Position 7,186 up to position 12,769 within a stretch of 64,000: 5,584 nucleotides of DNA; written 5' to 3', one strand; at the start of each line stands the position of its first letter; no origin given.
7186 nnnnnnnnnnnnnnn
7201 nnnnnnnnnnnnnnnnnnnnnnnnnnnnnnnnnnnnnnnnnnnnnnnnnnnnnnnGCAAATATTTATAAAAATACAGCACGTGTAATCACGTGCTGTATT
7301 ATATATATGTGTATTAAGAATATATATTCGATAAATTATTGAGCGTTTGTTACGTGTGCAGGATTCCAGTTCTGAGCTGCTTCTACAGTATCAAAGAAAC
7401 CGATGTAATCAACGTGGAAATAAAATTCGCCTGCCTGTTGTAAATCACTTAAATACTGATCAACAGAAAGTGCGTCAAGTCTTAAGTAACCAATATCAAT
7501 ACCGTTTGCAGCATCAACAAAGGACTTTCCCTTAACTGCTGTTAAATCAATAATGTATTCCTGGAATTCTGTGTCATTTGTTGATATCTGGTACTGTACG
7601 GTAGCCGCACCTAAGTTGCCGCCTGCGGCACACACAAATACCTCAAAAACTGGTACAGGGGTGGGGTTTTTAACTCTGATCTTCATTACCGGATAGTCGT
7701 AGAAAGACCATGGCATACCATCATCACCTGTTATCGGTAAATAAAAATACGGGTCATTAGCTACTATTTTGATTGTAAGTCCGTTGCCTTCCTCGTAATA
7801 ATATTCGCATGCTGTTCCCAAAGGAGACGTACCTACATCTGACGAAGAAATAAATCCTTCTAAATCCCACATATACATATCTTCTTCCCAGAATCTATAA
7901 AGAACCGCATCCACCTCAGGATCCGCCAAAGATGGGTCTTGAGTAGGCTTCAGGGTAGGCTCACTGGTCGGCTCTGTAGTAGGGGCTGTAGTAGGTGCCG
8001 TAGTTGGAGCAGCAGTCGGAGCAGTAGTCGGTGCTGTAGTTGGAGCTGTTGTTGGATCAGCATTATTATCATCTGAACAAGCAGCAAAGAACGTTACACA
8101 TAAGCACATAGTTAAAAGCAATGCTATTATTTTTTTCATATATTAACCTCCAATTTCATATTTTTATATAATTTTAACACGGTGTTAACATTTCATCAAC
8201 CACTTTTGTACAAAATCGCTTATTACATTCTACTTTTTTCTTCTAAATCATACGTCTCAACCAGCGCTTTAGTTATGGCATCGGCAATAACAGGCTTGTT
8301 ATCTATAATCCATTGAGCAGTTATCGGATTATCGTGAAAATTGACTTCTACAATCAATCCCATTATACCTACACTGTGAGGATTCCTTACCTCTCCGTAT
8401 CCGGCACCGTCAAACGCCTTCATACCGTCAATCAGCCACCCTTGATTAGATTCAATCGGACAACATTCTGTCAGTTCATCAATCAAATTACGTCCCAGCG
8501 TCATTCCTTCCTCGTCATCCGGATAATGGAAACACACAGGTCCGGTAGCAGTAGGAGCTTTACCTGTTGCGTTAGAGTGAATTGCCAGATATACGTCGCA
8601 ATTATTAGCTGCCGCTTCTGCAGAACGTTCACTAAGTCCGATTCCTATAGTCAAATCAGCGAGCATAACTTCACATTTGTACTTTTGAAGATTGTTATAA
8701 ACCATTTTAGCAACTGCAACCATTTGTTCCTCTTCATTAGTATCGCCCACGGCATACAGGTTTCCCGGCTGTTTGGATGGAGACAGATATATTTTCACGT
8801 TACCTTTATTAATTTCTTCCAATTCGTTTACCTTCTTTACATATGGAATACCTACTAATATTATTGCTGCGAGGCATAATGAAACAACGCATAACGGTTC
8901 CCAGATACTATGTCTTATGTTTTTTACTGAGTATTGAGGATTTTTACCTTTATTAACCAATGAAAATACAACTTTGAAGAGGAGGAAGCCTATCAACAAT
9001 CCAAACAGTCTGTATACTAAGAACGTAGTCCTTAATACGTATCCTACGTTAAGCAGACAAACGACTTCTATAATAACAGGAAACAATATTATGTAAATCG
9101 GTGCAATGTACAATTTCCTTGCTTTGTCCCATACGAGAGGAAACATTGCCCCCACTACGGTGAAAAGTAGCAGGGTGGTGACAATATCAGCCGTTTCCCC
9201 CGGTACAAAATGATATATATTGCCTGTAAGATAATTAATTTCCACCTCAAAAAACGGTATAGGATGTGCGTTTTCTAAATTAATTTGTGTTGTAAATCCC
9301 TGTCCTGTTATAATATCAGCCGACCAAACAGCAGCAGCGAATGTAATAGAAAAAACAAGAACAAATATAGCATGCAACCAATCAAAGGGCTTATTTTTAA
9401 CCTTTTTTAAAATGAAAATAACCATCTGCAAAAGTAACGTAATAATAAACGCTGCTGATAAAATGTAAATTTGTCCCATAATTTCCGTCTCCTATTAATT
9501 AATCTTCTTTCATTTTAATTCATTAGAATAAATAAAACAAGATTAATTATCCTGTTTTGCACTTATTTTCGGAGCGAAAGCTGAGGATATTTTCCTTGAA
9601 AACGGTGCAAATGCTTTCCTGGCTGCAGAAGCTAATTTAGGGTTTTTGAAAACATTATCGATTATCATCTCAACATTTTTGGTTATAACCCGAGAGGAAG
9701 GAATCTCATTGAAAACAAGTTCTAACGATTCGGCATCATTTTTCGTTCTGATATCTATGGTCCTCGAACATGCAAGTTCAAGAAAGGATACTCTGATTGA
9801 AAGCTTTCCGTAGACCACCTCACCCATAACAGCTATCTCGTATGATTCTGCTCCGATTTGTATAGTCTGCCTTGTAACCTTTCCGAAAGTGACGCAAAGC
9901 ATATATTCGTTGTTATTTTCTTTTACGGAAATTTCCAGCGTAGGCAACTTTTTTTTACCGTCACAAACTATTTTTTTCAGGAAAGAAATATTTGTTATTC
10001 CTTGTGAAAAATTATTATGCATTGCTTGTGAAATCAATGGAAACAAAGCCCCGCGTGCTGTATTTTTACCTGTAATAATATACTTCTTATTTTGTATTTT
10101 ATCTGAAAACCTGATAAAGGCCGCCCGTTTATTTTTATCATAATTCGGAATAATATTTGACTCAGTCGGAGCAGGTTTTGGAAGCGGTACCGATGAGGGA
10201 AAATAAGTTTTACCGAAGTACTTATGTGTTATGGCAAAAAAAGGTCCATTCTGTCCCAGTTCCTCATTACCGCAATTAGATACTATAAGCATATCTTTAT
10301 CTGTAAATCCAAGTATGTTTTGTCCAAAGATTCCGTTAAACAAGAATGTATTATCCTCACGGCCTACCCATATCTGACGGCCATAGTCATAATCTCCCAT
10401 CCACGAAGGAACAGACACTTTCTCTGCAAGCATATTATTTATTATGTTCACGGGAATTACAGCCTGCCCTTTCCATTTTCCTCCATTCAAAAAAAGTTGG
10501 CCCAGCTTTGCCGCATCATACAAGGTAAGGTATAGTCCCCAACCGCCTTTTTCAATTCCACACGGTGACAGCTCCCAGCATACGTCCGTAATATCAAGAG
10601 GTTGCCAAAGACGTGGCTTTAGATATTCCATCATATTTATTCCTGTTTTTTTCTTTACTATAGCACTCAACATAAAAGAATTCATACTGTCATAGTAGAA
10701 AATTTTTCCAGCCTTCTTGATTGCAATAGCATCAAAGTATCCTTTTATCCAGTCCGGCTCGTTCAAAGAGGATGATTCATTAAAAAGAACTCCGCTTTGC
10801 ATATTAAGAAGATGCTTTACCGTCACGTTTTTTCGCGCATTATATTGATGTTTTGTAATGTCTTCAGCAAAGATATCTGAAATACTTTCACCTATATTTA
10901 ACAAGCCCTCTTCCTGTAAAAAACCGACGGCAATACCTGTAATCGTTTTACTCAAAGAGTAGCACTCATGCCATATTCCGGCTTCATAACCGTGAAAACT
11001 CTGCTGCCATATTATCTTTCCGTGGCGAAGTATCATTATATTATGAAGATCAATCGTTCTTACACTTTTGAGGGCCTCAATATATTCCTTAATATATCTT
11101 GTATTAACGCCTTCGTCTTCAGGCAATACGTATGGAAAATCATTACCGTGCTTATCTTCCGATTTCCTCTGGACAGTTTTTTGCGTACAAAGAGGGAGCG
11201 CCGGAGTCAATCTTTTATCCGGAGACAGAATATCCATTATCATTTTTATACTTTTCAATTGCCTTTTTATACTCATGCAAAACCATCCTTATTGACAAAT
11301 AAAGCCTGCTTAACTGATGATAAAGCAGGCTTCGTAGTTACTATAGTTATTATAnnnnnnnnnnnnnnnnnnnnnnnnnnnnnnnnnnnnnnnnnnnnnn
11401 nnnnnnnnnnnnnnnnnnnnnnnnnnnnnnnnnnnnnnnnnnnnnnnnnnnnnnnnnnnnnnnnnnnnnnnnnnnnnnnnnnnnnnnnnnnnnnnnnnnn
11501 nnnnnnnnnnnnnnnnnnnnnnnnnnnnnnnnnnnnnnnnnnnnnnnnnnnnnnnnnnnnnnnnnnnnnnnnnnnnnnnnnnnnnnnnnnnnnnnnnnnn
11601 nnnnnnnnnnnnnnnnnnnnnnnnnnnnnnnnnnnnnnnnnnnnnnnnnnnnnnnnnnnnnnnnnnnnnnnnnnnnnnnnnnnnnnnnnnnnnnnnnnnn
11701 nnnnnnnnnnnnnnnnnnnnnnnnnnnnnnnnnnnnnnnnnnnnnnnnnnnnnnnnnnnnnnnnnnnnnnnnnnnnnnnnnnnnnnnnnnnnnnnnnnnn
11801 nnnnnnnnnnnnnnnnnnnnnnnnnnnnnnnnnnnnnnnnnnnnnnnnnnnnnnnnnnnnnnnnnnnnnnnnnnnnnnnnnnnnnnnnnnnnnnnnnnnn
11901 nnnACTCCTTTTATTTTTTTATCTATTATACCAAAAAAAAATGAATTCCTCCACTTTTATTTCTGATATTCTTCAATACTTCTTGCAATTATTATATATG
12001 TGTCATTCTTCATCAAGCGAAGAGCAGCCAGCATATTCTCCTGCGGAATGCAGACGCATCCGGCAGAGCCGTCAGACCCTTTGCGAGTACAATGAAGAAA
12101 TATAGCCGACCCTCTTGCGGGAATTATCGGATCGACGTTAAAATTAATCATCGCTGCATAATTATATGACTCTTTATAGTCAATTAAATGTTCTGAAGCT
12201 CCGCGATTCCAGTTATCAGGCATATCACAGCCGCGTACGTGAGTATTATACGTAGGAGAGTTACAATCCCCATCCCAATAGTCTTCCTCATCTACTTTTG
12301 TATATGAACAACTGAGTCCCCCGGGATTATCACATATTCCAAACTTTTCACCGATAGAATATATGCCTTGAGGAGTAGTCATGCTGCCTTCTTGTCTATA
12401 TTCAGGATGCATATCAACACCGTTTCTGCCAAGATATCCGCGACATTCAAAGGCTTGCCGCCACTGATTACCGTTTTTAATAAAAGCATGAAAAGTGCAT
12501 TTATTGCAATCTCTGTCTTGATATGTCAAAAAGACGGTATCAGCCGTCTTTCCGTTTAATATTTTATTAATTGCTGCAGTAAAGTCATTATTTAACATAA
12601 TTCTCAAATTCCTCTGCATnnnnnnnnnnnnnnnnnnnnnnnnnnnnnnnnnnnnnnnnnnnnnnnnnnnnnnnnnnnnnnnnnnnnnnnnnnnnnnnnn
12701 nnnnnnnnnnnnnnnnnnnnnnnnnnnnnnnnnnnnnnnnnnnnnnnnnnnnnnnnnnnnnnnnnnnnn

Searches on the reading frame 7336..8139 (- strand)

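Call 3: search_protein_families(library=ncbifam, proteins=[window:7336-8139:-], max_evalue=10)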
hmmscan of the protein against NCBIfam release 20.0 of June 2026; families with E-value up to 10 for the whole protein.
window:7336-8139:- (267 aa): 11 families
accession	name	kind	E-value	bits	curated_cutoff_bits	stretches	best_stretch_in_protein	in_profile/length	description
NF053838.1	hit_Bd0108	equivalog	0.0012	19.4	40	1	1-53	1-52/94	predatory lifecycle switch protein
NF041057.1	Rcas_1661_fam_Se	equivalog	0.021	14.4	190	1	11-74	2-65/247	Rcas_1661 family thioredoxin-like (seleno)lipoprotein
NF052551.1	EnvBioLpgNMYCTU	equivalog_domain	0.036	13.4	250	1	1-53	1-51/227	envelope biogenesis lipoprotein LpqN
NF053690.1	BamK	equivalog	0.071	13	120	1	1-24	1-23/199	BamK family beta-barrel-assembly machinery protein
NF053527.1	lipo_Cory_WKLS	subfamily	0.086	12.8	105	1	10-57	5-52/166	WKL family lipoprotein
NF040528.1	SP_0198_lipo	equivalog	0.11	12.5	100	1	3-48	2-46/144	SP_0198 family lipoprotein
NF050142.1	PG1828_fam_lipo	equivalog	0.14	12.9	50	1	1-52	1-52/59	PG1828 family lipoprotein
NF037973.1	metallo_SslE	exception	0.28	8.4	3000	1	9-76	12-84/1519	lipoprotein metalloprotease SslE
NF008084.0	PRK10819.1-5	equivalog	0.66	9.8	315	1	28-66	64-103/249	TonB system transport protein TonB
NF052345.1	S_layer_anammox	exception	1.2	6.3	1400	1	25-55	1282-1312/1596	Kustd1514 family S-layer glycoprotein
NF047903.1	MmDecMmdC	equivalog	6.3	7.2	200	1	26-55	22-51/132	methylmalonyl-CoA decarboxylase subunit gamma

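Call 4: search_protein_families(library=pfam, proteins=[window:7336-8139:-], max_evalue=1)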
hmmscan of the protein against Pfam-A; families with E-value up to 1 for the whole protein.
window:7336-8139:- (267 aa): 6 families
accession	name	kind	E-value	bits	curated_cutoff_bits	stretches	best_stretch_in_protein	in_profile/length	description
PF04886.17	PT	-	0.0015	18.5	26.2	0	29-62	2-35/36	PT disordered repeat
PF21823.1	MUCL1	-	0.006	17.1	35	1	18-57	27-65/85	Mucin-like protein 1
PF21827.1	New_glue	-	0.021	15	31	1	1-59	1-56/94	New glue protein family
PF00802.24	Glycoprotein_G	-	0.14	11.9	27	1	18-74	174-230/263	Pneumovirus attachment glycoprotein G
PF16390.11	DUF4999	-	0.18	12.4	25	1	3-31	3-34/76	Domain of unknown function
PF25339.1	C2_C2CD3_N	-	0.26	11.6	27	1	178-224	64-109/145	N-terminal C2 domain of C2CD3 protein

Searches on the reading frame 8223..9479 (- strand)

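Call 3: search_protein_families(library=ncbifam, proteins=[window:8223-9479:-], max_evalue=10)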
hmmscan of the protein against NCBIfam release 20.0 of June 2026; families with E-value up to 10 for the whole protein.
window:8223-9479:- (418 aa): 2 families
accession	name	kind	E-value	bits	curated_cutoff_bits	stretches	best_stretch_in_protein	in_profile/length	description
NF050040.1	horm_taper_TftA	equivalog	1.4e-05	24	500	1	243-407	23-181/450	hormogonium tapered terminus morphoprotein TftA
TIGR02883.1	spore_cwlD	equivalog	0.002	18.2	221.55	1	282-406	72-186/189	N-acetylmuramoyl-L-alanine amidase CwlD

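Call 4: search_protein_families(library=pfam, proteins=[window:8223-9479:-], max_evalue=1)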
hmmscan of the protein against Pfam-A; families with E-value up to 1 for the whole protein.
window:8223-9479:- (418 aa): 1 family
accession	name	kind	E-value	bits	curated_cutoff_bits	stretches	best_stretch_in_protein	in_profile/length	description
PF01520.23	Amidase_3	-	3.8e-09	37.3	27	1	236-406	10-172/174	N-acetylmuramoyl-L-alanine amidase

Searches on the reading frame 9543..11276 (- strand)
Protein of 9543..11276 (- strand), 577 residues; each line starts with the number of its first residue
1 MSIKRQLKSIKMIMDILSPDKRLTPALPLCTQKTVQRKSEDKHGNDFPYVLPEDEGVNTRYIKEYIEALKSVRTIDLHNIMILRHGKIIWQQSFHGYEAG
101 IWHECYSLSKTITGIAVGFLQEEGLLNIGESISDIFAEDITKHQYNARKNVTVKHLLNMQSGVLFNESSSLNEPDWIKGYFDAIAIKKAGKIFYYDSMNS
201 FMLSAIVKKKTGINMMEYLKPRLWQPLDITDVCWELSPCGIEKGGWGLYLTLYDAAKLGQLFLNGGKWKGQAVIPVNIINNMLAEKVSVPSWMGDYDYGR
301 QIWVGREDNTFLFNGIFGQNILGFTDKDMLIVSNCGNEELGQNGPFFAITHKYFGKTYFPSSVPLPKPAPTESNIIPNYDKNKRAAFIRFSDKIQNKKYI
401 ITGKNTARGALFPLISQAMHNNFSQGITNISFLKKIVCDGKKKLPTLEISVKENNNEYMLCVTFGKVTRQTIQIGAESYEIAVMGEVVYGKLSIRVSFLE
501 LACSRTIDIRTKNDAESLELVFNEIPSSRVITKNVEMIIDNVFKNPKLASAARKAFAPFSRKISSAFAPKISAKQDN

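Call 57: search_protein_families(library=pfam, proteins=[window:9543-11276:-], max_evalue=0.1)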
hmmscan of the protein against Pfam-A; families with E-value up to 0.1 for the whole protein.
window:9543-11276:- (577 aa): 1 family
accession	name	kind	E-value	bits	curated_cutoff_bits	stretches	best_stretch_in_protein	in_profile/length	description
PF00144.29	Beta-lactamase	-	2.3e-16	60.4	27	1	80-251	19-224/329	Beta-lactamase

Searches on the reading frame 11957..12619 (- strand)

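Call 57: search_protein_families(library=pfam, proteins=[window:11957-12619:-], max_evalue=0.1)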
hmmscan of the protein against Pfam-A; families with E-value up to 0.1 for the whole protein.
window:11957-12619:- (220 aa): 1 family
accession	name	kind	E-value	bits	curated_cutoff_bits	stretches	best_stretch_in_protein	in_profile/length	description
PF03734.19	YkuD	-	1.7e-05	25.9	23.4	1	65-210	32-145/146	L,D-transpeptidase catalytic domain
